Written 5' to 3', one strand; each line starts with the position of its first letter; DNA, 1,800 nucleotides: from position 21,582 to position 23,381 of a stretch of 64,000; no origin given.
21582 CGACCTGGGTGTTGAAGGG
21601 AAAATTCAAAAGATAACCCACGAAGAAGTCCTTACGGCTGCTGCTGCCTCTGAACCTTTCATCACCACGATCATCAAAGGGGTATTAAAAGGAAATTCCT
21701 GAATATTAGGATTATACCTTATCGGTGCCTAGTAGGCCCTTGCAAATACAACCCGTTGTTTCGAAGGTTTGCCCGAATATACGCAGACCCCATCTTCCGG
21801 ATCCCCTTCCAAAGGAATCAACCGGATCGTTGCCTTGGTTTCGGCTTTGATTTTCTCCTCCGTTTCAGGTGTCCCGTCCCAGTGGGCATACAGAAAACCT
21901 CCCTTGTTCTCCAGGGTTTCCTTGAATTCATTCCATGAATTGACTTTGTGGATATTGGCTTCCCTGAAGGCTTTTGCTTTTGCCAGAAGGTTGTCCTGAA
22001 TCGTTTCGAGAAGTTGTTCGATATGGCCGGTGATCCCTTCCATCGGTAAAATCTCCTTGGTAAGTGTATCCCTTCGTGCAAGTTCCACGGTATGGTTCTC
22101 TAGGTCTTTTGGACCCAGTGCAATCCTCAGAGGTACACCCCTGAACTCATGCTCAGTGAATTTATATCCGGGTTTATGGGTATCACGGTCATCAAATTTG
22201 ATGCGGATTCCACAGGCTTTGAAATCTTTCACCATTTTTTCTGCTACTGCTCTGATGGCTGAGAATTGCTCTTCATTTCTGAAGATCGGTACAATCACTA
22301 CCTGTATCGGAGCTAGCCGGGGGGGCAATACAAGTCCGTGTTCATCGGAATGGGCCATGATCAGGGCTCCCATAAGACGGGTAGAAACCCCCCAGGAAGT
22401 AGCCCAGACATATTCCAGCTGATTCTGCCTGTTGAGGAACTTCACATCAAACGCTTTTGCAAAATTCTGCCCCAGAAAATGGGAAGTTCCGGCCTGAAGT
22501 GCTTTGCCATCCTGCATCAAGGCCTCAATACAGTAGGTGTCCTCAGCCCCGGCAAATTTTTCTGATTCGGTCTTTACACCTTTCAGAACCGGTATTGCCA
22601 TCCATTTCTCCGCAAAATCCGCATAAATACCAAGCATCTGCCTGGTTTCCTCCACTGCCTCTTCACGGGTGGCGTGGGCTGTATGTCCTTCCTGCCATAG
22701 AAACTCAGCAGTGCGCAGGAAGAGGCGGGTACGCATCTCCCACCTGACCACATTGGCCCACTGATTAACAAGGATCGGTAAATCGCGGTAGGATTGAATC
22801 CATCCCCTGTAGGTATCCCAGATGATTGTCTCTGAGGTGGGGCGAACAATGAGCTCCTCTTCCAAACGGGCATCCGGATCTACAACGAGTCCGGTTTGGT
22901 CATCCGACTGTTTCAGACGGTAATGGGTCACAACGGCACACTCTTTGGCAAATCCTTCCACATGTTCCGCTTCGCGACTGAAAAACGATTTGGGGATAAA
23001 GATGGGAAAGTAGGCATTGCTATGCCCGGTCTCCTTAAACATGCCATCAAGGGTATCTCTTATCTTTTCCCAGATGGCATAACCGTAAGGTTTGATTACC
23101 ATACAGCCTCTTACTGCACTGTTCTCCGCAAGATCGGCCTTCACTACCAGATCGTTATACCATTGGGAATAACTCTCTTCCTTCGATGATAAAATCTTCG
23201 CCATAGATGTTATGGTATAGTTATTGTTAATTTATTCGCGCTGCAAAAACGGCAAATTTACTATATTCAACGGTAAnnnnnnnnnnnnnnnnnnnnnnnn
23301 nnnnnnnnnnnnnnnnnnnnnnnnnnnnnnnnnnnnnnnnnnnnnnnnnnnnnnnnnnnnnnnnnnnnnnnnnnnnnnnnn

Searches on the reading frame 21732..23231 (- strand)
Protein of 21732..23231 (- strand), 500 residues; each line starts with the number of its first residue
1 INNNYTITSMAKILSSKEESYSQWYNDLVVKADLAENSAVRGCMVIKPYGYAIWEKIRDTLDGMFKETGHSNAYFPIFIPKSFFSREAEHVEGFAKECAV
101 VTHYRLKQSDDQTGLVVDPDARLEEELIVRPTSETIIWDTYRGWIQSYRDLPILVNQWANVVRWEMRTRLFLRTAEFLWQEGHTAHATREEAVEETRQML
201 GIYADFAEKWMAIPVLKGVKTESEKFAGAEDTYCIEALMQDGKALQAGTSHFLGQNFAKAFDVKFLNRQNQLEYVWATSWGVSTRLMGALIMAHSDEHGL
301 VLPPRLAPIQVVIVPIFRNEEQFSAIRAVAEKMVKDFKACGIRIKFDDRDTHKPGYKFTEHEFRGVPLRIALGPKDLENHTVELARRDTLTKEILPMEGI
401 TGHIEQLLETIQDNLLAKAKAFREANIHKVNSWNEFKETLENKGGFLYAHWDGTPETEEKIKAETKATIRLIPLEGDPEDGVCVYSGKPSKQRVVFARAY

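Call 86: search_protein_families(library=pfam, proteins=[window:21732-23231:-], max_evalue=0.00001)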
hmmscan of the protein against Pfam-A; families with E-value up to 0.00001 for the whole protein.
window:21732-23231:- (500 aa): 3 families
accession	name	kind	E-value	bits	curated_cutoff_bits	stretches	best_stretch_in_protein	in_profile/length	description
PF09180.16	ProRS-C_1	-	6.3e-24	84.4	31.5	1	433-500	1-71/71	Prolyl-tRNA synthetase, C-terminal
PF00587.30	tRNA-synt_2b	-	6.1e-20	72.5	29.3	1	122-291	6-176/179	tRNA synthetase class II core domain (G, H, P, S and T)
PF03129.25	HGTP_anticodon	-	2.8e-17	63.1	21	1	310-401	1-88/94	Anticodon binding domain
